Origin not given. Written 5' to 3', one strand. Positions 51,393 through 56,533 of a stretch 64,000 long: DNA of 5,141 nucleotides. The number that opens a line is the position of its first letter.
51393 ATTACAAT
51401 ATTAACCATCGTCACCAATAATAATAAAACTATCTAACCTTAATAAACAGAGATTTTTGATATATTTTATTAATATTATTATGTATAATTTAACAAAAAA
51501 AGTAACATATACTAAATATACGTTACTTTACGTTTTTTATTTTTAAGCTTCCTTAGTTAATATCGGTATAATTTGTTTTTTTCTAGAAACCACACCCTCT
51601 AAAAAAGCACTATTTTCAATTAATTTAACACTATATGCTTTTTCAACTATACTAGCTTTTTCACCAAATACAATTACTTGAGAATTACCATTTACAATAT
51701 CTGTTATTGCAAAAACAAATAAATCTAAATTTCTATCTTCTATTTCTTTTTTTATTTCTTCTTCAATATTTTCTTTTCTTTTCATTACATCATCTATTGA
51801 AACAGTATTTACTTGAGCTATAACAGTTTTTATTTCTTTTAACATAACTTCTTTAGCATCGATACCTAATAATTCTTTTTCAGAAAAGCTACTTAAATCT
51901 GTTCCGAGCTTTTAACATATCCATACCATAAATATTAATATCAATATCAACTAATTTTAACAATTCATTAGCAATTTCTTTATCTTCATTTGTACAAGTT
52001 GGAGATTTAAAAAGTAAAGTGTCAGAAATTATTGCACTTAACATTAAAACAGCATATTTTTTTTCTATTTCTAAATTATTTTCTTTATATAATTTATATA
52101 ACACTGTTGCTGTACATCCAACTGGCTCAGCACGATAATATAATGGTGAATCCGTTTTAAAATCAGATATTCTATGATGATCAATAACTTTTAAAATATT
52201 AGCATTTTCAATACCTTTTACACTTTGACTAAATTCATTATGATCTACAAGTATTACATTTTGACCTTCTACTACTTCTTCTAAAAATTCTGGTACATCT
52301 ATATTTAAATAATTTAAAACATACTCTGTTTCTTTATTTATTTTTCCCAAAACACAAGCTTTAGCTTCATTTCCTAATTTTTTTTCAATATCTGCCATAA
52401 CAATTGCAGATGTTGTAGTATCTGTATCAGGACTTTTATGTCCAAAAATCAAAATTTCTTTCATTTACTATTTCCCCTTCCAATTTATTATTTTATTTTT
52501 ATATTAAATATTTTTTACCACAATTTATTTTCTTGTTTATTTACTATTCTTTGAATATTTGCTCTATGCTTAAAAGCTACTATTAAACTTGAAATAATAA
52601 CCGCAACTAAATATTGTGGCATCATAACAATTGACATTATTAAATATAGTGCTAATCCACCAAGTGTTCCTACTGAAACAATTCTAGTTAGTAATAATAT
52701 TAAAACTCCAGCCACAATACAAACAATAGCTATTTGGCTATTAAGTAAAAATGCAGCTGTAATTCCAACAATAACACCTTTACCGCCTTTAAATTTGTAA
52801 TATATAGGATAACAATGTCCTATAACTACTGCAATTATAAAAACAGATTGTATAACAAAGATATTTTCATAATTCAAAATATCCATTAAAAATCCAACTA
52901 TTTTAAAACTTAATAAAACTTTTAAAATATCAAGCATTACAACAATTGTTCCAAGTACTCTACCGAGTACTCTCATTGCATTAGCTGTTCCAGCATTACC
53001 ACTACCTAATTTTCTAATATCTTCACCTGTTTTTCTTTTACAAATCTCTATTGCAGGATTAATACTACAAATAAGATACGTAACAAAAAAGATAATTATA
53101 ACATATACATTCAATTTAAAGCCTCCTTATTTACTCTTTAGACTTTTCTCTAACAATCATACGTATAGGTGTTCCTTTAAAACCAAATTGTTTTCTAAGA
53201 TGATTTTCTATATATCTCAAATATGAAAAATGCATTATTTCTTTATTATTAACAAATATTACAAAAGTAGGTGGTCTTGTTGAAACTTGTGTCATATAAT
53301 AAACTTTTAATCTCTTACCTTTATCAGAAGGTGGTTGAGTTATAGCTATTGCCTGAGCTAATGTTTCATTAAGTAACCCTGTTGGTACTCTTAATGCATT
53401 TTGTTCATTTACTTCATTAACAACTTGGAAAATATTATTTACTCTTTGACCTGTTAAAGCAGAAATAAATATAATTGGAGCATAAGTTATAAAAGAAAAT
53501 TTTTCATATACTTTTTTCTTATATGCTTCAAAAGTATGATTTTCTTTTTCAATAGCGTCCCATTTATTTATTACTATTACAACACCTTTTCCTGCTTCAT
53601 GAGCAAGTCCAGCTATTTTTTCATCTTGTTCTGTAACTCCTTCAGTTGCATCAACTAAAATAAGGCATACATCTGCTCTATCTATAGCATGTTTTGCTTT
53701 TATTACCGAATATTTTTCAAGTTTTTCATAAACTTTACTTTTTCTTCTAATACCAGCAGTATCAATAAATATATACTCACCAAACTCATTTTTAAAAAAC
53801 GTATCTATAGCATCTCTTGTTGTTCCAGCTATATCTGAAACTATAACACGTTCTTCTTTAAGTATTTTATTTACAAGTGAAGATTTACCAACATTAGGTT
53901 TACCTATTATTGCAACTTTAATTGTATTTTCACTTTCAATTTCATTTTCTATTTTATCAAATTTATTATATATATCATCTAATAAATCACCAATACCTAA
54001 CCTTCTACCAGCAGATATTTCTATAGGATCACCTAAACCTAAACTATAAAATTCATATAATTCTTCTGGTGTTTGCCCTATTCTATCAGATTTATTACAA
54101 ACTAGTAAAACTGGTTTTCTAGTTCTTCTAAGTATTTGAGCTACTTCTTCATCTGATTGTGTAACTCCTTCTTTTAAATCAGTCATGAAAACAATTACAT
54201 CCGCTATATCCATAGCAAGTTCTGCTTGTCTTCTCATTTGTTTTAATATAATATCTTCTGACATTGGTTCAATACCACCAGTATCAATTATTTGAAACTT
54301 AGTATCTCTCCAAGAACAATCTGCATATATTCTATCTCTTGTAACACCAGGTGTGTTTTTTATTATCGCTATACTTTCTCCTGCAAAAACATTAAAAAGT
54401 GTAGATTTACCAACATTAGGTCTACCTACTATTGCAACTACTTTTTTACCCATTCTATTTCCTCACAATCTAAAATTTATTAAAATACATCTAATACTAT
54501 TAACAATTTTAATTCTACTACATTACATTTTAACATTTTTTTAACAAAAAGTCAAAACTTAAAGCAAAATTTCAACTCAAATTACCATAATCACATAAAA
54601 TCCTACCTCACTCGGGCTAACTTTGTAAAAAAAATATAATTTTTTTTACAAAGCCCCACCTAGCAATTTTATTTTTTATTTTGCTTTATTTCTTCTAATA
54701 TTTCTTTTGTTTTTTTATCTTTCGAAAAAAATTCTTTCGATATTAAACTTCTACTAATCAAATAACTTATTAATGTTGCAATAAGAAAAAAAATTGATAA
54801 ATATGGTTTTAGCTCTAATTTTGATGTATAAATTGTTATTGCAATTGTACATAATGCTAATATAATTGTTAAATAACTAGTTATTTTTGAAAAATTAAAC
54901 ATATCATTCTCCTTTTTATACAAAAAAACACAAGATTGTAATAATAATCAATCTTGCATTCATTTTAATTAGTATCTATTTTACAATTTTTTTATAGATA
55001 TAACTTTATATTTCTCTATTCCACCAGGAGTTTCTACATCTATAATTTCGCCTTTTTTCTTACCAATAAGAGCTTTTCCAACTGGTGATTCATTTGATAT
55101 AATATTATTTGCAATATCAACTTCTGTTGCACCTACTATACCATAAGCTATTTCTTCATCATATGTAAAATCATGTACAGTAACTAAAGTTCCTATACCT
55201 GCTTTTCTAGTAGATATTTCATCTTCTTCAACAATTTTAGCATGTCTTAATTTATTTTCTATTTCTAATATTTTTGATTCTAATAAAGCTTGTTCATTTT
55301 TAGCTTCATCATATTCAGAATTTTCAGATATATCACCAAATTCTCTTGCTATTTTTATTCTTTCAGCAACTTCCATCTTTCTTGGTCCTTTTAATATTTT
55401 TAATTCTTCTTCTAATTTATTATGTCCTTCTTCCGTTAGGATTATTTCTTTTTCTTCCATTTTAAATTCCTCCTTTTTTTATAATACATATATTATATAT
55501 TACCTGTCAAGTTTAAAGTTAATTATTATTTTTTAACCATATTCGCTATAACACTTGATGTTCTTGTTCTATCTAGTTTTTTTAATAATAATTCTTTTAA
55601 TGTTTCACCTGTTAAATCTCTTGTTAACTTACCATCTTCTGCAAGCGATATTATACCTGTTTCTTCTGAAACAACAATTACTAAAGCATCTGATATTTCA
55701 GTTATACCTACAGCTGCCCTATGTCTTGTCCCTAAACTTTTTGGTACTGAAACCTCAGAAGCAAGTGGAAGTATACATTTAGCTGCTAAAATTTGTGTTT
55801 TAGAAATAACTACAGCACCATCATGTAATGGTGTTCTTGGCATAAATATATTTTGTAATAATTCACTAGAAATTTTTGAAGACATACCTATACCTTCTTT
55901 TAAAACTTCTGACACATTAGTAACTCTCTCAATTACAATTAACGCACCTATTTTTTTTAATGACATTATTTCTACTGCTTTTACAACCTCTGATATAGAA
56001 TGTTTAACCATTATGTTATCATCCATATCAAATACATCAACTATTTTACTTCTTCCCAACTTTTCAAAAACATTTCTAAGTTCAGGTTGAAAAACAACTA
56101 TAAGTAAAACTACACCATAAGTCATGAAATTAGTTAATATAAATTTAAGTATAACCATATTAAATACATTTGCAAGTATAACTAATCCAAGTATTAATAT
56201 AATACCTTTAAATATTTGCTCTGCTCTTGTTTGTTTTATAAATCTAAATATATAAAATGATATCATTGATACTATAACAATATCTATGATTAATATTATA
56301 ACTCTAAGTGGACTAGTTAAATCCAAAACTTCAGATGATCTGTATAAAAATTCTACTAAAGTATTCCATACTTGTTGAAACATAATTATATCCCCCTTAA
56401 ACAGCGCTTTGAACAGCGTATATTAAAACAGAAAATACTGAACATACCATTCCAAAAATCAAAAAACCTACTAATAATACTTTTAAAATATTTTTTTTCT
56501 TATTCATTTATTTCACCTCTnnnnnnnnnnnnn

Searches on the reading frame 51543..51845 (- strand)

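Call 80: search_protein_families(library=pfam, proteins=[window:51543-51845:-], max_evalue=0.000001)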
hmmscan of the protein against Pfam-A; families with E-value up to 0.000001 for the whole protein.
window:51543-51845:- (100 aa): 1 family
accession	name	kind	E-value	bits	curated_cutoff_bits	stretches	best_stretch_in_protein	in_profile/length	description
PF02833.19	DHHA2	-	1.1e-23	84.4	27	1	4-98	30-125/126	DHHA2 domain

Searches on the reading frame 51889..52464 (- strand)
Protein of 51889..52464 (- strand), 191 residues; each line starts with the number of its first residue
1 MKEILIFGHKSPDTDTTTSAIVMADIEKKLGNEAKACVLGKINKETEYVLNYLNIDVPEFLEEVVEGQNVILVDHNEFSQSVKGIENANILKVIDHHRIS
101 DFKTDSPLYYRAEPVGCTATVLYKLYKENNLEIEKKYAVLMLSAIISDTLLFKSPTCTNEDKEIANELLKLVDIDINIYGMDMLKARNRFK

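Call 80: search_protein_families(library=pfam, proteins=[window:51889-52464:-], max_evalue=0.000001)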
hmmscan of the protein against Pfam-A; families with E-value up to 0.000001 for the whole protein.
window:51889-52464:- (191 aa): 1 family
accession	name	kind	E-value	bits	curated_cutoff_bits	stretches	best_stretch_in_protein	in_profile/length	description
PF01368.27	DHH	-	6.9e-27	94.6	28.1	1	4-145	2-125/125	DHH family, N-terminal domain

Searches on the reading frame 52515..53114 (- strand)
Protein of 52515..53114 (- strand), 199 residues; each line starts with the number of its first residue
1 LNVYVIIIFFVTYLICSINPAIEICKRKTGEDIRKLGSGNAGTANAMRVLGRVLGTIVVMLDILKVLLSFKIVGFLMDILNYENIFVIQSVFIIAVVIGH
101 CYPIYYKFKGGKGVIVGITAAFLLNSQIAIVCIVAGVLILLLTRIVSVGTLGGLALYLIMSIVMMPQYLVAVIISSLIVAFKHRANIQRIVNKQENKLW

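Call 80: search_protein_families(library=pfam, proteins=[window:52515-53114:-], max_evalue=0.000001)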
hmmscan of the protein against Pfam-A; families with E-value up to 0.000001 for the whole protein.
window:52515-53114:- (199 aa): 1 family
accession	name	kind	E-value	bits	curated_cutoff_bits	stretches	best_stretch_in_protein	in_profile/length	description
PF02660.20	G3P_acyltransf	-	7.7e-40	137.1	24.1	1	12-190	2-164/164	Glycerol-3-phosphate acyltransferase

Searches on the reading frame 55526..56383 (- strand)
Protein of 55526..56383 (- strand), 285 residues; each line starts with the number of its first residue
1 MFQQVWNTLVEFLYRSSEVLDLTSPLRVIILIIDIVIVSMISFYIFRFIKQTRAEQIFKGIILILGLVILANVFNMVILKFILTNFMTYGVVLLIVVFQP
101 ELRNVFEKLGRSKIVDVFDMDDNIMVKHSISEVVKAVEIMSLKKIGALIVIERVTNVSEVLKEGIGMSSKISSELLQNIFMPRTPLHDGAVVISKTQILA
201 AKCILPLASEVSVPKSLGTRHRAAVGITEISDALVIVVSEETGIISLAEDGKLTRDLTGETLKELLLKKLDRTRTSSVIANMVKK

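Call 81: search_protein_families(library=pfam, proteins=[window:55526-56383:-], max_evalue=0.000001)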
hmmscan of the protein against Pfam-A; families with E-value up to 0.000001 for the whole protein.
window:55526-56383:- (285 aa): 2 families
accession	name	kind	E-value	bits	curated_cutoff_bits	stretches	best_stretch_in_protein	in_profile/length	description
PF02457.21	DAC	-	7.6e-44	148.5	27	1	135-253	2-119/119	DisA bacterial checkpoint controller nucleotide-binding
PF19293.4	CdaA_N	-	2.3e-11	44.2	23.8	1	32-101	10-80/81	CdaA N-terminal transmembrane domain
